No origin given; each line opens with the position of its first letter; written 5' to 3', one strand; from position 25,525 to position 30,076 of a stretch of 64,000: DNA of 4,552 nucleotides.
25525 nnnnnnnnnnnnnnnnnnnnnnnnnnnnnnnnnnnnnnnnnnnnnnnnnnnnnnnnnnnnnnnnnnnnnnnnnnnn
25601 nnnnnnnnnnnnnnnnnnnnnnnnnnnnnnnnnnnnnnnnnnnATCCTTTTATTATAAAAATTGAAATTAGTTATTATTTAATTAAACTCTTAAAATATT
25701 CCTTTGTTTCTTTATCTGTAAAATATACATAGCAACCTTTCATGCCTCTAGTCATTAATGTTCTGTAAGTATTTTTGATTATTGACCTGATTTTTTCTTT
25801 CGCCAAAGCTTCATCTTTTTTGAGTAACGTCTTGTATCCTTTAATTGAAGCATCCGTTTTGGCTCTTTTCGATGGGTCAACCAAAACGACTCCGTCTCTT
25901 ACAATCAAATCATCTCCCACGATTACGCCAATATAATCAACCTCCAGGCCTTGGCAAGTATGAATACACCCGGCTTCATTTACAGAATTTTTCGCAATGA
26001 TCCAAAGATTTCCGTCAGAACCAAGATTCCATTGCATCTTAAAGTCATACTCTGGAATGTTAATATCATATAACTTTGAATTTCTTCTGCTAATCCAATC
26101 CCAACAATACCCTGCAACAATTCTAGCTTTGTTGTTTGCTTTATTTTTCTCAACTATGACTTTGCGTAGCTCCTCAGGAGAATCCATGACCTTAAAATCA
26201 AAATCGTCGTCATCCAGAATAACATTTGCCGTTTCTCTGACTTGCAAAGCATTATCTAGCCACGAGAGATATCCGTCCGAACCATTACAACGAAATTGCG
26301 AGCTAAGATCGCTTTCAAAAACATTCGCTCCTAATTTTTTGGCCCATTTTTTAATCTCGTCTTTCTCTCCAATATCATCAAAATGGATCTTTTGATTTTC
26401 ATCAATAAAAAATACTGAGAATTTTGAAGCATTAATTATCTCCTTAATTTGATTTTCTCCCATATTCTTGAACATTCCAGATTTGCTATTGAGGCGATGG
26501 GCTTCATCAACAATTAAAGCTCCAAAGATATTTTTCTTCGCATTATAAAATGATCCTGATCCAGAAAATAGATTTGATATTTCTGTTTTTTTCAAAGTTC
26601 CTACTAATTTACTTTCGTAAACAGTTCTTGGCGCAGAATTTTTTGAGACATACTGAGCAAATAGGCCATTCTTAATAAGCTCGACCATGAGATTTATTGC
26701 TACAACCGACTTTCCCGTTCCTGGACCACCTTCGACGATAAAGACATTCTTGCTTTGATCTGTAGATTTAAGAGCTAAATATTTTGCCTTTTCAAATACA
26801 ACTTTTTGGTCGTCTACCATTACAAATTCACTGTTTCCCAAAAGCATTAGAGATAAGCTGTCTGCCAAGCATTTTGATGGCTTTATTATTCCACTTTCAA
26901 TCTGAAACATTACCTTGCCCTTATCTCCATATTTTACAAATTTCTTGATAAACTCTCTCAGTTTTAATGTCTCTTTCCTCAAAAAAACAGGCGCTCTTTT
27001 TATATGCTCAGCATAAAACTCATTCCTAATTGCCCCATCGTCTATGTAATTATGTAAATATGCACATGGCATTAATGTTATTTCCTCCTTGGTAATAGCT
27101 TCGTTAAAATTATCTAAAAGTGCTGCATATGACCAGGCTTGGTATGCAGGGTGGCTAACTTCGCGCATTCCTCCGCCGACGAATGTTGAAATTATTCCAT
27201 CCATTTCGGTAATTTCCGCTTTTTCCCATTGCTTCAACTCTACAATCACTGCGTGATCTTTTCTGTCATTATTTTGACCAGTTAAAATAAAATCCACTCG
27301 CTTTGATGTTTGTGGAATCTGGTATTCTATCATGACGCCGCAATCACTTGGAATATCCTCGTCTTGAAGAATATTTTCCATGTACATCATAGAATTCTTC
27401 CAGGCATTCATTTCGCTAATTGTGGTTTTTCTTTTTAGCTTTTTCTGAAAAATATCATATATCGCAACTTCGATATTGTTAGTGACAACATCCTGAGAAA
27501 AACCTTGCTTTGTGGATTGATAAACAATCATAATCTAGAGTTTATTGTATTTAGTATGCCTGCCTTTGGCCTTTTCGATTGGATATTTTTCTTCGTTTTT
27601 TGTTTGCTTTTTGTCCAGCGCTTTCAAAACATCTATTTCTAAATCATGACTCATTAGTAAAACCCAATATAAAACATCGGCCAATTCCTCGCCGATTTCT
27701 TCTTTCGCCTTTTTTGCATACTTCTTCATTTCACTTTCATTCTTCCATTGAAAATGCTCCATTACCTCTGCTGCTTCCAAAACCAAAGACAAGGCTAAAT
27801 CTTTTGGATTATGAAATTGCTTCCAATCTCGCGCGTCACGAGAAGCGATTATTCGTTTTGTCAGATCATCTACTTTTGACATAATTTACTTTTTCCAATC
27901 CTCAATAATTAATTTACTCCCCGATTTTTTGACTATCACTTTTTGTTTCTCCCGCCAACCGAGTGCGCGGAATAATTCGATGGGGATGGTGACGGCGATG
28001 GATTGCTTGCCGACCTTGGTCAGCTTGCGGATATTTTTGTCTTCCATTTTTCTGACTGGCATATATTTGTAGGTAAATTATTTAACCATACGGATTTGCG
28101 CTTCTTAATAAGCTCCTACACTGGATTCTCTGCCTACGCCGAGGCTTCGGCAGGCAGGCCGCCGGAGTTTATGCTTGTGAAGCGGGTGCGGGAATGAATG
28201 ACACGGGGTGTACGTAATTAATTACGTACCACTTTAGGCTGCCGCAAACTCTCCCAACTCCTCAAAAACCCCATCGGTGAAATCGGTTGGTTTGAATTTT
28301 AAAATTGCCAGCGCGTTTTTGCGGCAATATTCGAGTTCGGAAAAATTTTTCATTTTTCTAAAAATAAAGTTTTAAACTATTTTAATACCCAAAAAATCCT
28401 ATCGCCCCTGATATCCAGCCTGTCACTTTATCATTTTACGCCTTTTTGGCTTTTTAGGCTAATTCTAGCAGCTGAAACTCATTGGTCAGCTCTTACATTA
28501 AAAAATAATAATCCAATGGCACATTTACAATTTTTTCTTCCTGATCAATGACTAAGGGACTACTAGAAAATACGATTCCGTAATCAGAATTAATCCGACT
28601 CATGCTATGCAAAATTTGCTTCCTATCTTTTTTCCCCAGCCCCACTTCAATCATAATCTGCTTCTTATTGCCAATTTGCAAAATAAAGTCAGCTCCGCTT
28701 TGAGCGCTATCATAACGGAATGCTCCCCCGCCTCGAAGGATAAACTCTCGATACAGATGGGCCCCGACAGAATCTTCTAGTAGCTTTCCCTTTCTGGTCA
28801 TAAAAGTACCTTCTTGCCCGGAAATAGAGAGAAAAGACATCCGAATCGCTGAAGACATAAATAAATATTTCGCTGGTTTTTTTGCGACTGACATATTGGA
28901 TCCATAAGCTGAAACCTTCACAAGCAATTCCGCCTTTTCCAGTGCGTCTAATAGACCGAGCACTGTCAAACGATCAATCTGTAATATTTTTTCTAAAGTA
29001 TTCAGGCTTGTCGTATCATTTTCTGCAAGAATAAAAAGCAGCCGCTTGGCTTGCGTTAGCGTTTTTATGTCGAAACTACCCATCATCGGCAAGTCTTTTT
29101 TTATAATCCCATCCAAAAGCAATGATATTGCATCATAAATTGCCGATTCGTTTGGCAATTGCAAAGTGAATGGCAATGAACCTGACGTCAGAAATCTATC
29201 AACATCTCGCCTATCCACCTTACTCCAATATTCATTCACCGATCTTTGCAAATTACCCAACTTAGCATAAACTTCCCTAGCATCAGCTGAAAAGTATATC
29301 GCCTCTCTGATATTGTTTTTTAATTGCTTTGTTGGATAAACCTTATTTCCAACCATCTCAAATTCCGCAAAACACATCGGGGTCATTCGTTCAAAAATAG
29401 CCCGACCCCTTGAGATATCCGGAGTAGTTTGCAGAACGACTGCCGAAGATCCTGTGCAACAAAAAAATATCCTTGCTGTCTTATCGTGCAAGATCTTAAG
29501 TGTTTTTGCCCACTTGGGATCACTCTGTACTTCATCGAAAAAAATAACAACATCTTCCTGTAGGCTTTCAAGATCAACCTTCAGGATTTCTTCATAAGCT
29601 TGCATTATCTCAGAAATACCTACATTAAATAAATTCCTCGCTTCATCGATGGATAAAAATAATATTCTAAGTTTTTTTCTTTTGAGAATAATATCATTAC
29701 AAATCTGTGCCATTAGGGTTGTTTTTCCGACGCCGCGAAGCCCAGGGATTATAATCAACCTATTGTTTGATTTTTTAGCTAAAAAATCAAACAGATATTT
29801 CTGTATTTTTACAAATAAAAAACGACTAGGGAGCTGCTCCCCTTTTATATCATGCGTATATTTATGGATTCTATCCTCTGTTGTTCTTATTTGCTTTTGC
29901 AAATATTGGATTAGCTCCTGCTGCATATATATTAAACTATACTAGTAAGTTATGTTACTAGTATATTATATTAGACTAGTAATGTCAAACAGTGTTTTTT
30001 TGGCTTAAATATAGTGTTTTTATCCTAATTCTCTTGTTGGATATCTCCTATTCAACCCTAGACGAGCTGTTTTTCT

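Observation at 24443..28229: Six-gene candidate defence operon: MazE-like + MazG-like + DUF2075 Schlafen-like ATPase + TIR-like (ThsB/DUF1863) + multi-TM effector + small TM protein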

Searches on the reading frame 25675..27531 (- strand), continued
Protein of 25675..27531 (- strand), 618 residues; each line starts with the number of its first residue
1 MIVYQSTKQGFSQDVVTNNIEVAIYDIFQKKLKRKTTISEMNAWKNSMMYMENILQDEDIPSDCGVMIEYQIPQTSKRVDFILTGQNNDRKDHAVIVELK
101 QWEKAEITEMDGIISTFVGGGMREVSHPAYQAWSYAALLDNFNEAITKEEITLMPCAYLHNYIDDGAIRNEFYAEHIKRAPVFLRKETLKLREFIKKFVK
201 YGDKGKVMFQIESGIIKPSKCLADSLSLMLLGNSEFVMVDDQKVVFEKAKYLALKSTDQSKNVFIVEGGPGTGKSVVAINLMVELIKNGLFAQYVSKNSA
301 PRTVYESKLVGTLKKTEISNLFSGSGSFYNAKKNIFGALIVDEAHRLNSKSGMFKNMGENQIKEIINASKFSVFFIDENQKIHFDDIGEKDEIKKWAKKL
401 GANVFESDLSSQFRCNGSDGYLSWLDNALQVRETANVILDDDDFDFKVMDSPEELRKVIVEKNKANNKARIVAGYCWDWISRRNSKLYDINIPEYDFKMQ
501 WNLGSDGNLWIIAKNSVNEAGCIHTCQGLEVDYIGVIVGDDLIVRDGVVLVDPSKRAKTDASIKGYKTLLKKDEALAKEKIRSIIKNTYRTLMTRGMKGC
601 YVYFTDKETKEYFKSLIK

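Call 107: search_protein_families(library=pfam, alignment_id=A6, max_evalue=0.00001)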
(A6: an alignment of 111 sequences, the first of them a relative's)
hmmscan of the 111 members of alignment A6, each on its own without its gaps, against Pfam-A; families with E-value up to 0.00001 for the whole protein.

A. member 1, L048:4172-4558:+ (129 aa): 0 families

B. families by the number of members that match (of 111 scanned): 128 families (the first 25 are shown)
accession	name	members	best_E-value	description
PF11907.13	DUF3427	6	3.6e-72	Domain of unknown function (DUF3427)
PF00271.37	Helicase_C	6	1.7e-14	Helicase conserved C-terminal domain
PF04851.21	ResIII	5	6.6e-35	Type III restriction enzyme, res subunit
PF07719.23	TPR_2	5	9.6e-26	Tetratricopeptide repeat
PF14559.12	TPR_19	5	3e-23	Tetratricopeptide repeat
PF13181.12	TPR_8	5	1e-22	Tetratricopeptide repeat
PF00515.34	TPR_1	5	2.2e-21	Tetratricopeptide repeat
PF13414.12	TPR_11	5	1.3e-19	TPR repeat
PF13431.12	TPR_17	5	4.6e-18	Tetratricopeptide repeat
PF13428.12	TPR_14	5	5.6e-18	Tetratricopeptide repeat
PF13424.12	TPR_12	5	5.4e-17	Tetratricopeptide repeat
PF13432.12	TPR_16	5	9.8e-15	Tetratricopeptide repeat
PF13649.12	Methyltransf_25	5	4.6e-14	Methyltransferase domain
PF23914.1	TPR_CcmH_CycH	5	6.4e-14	Cytochrome c-type biogenesis protein H TPR domain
PF08242.18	Methyltransf_12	5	1.3e-11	Methyltransferase domain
PF09848.15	SLFN-g3_helicase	3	9.9e-84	Schlafen group 3, DNA/RNA helicase domain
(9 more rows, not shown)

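Call 114: search_solved_structures(query=A3, max_evalue=0.001)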
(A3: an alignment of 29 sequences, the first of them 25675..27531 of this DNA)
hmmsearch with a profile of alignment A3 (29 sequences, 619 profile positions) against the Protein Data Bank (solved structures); distinct sequences matched with E-value up to 0.001: 0.

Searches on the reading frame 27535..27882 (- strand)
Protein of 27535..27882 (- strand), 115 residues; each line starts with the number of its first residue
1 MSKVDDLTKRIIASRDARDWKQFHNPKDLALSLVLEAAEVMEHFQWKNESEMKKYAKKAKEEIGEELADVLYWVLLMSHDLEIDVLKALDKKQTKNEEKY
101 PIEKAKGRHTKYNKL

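Call 3: search_protein_families(library=pfam, proteins=[window:27535-27882:-], max_evalue=0.1)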
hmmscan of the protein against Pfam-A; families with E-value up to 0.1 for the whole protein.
window:27535-27882:- (115 aa): 5 families
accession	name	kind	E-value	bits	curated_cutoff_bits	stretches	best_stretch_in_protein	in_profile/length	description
PF12643.12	MazG-like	-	3.9e-17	62.7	27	1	32-115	2-85/85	MazG-like family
PF03819.22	MazG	-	4.6e-05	24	22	1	26-101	3-71/74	MazG nucleotide pyrophosphohydrolase domain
PF08761.16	dUTPase_2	-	0.0002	22.1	22.9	1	19-97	24-98/162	dUTPase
PF01503.22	PRA-PH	-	0.019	15.8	21.3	1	56-91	44-81/86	Phosphoribosyl-ATP pyrophosphohydrolase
PF02515.22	CoA_transf_3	-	0.023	14.2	23.3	1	3-59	280-336/366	CoA-transferase family III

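Call 4: search_protein_families(library=padloc, proteins=[window:27535-27882:-], max_evalue=0.1)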
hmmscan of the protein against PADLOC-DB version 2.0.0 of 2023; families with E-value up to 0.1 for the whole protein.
window:27535-27882:- (115 aa): 0 families

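Call 6: search_protein_families(library=ncbifam, proteins=[window:27535-27882:-], max_evalue=0.01)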
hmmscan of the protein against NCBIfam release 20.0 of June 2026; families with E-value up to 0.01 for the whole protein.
window:27535-27882:- (115 aa): 2 families
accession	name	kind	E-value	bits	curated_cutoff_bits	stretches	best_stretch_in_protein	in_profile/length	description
NF007113.1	PRK09562.1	equivalog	0.0014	18.3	208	1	38-102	157-222/251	nucleoside triphosphate pyrophosphohydrolase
TIGR03188.1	histidine_hisI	equivalog_domain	0.0053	17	42.7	0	56-85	48-77/84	phosphoribosyl-ATP diphosphatase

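Call 113: search_solved_structures(query=window:27535-27882:-, max_evalue=0.01)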
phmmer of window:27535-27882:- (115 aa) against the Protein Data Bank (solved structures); distinct sequences matched with E-value up to 0.01: 8.
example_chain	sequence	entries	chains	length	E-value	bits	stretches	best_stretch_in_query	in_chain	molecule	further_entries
4qgp_A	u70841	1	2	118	3.8e-19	72.3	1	10-103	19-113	pyrophosphatase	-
2a3q_A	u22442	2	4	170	1.7e-17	67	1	15-114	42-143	hypothetical protein | Protein RS21-C6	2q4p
6sqw_A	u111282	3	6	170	1.7e-17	67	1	15-114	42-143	dCTP pyrophosphatase 1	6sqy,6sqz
2oie_A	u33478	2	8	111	4.1e-13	52.9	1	15-95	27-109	RS21-C6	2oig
7mu5_A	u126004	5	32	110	4.1e-13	52.8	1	15-101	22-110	dCTP pyrophosphatase 1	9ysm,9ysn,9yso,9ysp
4dk4_A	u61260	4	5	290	0.00048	23.7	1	18-76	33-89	Deoxyuridine triphosphatase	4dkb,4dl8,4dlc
4dk2_A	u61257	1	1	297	0.0005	23.6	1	18-76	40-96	Deoxyuridine triphosphatase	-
1ogk_A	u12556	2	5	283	0.0032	21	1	19-75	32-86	DEOXYURIDINE TRIPHOSPHATASE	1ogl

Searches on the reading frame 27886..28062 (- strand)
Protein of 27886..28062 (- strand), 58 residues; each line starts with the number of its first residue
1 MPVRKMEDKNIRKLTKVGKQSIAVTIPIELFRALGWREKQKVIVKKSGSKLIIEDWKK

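Call 3: search_protein_families(library=pfam, proteins=[window:27886-28062:-], max_evalue=0.1)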
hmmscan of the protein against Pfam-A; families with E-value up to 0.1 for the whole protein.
window:27886-28062:- (58 aa): 1 family
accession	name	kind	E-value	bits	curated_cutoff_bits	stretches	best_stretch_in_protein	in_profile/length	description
PF04014.23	MazE_antitoxin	-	3.1e-06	27.5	24.7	1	17-54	3-41/48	Antidote-toxin recognition MazE, bacterial antitoxin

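Call 4: search_protein_families(library=padloc, proteins=[window:27886-28062:-], max_evalue=0.1)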
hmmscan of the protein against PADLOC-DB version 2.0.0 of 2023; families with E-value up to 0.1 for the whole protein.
window:27886-28062:- (58 aa): 0 families

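Call 6: search_protein_families(library=ncbifam, proteins=[window:27886-28062:-], max_evalue=0.01)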
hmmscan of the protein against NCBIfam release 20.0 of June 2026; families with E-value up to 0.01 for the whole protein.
window:27886-28062:- (58 aa): 0 families

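Call 109: find_encoding_contigs(protein=window:27886-28062:-, flank=4000, max_places=5)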
Protein window:27886-28062:- (58 aa): 4 contigs read that carry it; 1 place shown.
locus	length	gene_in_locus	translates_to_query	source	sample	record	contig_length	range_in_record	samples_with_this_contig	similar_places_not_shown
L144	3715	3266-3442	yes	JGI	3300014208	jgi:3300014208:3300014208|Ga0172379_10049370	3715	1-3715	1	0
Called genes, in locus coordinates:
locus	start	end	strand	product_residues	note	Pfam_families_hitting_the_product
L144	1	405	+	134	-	?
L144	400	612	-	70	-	-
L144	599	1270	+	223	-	PF20582:UPF0758_N, PF04002:RadC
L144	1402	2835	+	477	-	PF00308:Bac_DnaA (faint), PF13173:AAA_14, PF13635:DUF4143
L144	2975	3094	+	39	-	-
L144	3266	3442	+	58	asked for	PF04014:MazE_antitoxin (weak)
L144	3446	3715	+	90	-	?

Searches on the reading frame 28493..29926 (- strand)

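Call 3: search_protein_families(library=pfam, proteins=[window:28493-29926:-], max_evalue=0.1)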
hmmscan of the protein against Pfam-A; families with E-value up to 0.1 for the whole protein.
window:28493-29926:- (477 aa): 23 families
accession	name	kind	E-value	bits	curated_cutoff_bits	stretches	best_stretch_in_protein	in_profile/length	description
PF13173.12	AAA_14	-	4.5e-25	88.6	27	1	54-189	1-128/129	AAA domain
PF13635.12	DUF4143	-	6.8e-10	39.3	28.1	1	287-429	10-158/160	Domain of unknown function (DUF4143)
PF25199.1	nSTAND_NTPase5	-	3.6e-06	27.3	34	1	39-151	26-124/145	Novel STAND NTPase 5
PF00308.24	Bac_DnaA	-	1.4e-05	25.8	23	1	52-158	32-138/162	Bacterial DnaA ATPAse domain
PF20720.3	nSTAND3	-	3.8e-05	23.9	27.2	1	51-101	13-62/155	Novel STAND NTPase 3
PF00931.28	NB-ARC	-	0.00019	21.2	23.5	1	45-82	8-45/248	NB-ARC domain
PF00004.35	AAA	-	0.00043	21.2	21.2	1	60-134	3-67/131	ATPase family associated with various cellular activities (AAA)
PF13191.12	AAA_16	-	0.0014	19.6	32.6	0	54-80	23-49/167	AAA ATPase domain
PF01637.24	ATPase_2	-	0.0014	18.9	33.2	1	49-87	14-51/225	ATPase domain predominantly from Archaea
PF24883.2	NPHP3_N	-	0.0015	19.2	24.8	1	48-147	15-117/164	Nephrocystin 3, N-terminal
PF25201.1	nSTAND6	-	0.0018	18.7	27.7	1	46-101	9-65/148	Novel STAND NTPase 6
PF01047.28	MarR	-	0.0027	18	24.6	1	295-335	7-47/59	MarR family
PF00448.28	SRP54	-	0.0068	16.5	22.7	1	57-118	3-58/196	SRP54-type protein, GTPase domain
PF04851.21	ResIII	-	0.01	16.2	22.5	1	28-91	20-59/164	Type III restriction enzyme, res subunit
PF05729.18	NACHT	-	0.011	16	26.7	1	56-83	1-28/167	NACHT domain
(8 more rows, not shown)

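Call 4: search_protein_families(library=padloc, proteins=[window:28493-29926:-], max_evalue=0.1)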
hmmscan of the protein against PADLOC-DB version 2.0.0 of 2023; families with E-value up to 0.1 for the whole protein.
window:28493-29926:- (477 aa): 14 families
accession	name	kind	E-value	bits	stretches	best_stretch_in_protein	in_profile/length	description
PDLC04787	PDC-S01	-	3.7e-31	106.4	1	42-449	14-379/412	-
PDLC04789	PDC-S01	-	3.4e-24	83.6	1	50-363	12-272/375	-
PDLC04786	PDC-S01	-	8.9e-22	75.4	2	51-202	16-166/439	-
PDLC04790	PDC-S01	-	1.1e-20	71.7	1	53-471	25-414/422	-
PDLC04791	PDC-S01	-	4.5e-18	63.1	2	52-168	16-128/395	-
PDLC04788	PDC-S01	-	1.9e-16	58.1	1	50-206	14-168/448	-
PDLC04792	PDC-S01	-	7.4e-15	52.5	1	40-193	5-155/452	-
PDLC05079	PDC-S73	-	5.3e-05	20.2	1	52-102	188-238/752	-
PDLC04140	mad8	-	0.00027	18.6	1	54-232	26-129/314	mads_8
PDLC02350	AbiO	-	0.00089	16.1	1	49-136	191-269/468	AbiO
PDLC03963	SoFic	-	0.0066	13.9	1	292-345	294-347/361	-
PDLC04164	AriA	-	0.013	13.1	1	52-85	24-57/253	-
PDLC02497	BrxF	-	0.02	12.7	1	50-129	14-88/158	BrxF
PDLC01434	CasR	-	0.051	11.4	1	291-347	128-182/191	"CAS-I,CAS-II,CAS-III,CAS-IV,CAS-V,CAS-VI; associated_signaling"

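Call 6: search_protein_families(library=ncbifam, proteins=[window:28493-29926:-], max_evalue=0.01)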
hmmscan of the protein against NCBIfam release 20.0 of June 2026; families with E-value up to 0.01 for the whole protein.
window:28493-29926:- (477 aa): 9 families
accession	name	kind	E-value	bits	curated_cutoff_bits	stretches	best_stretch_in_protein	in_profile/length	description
TIGR03499.1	FlhF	equivalog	1.5e-05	25.1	174.15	1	53-124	196-263/286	flagellar biosynthesis GTPase FlhF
NF001154.0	PRK00149.3-3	equivalog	0.00013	21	410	1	56-147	151-238/462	chromosomal replication initiator protein DnaA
NF005807.0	PRK07667.1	equivalog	0.00019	21.1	221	1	47-137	8-96/193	kinase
TIGR00959.1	ffh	equivalog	0.00077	18.4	473.2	1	50-97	94-140/428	signal recognition particle protein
NF033889.1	termin_lrg_T7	equivalog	0.0016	17.4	150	1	40-97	19-74/500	phage terminase large subunit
TIGR00064.1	ftsY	equivalog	0.0021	17.4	260.7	1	3-118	25-136/279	signal recognition particle-docking protein FtsY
TIGR00362.1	DnaA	equivalog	0.0028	16.8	343.9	1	58-152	140-235/437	chromosomal replication initiator protein DnaA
NF004041.0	PRK05541.1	subfamily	0.0035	17.4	127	0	52-101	4-51/176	adenylyl-sulfate kinase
NF005250.0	PRK06761.1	equivalog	0.0096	15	270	0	54-85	2-32/282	hypothetical protein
